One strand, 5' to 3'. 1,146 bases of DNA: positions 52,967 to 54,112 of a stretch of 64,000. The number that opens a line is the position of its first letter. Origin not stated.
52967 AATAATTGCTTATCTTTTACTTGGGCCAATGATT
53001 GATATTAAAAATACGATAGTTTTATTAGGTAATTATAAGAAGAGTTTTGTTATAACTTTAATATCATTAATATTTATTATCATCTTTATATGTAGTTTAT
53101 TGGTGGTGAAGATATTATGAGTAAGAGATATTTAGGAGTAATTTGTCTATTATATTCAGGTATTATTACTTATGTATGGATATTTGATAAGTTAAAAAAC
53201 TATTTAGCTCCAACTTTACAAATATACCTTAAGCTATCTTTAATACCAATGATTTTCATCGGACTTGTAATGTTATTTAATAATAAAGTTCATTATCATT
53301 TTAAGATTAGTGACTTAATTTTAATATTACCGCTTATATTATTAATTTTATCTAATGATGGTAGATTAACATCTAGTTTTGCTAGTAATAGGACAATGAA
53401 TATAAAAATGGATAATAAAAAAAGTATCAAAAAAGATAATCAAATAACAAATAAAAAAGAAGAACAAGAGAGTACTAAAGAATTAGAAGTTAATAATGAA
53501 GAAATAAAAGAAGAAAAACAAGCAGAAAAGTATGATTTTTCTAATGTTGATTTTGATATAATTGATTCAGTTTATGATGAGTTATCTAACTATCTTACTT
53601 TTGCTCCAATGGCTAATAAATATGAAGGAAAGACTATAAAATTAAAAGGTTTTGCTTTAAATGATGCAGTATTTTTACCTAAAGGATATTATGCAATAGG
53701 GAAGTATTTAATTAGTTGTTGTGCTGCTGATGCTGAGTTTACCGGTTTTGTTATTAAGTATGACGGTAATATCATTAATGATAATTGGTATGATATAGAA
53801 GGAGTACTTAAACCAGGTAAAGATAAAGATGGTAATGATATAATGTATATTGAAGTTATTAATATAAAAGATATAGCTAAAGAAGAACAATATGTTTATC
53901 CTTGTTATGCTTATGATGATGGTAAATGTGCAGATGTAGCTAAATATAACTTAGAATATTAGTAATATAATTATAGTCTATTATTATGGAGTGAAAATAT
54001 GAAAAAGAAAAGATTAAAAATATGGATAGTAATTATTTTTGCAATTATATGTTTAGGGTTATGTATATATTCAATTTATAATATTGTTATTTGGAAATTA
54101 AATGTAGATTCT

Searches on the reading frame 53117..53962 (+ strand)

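Call 117: search_protein_families(library=pfam, proteins=[window:53117-53962:+], max_evalue=0.001)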
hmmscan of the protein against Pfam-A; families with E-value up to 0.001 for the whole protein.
window:53117-53962:+ (281 aa): 1 family
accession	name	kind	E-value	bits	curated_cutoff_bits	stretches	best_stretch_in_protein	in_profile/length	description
PF21537.2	DUF1980_C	-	1.5e-16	60.8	25.9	1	134-262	12-141/141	DUF1980 C-terminal domain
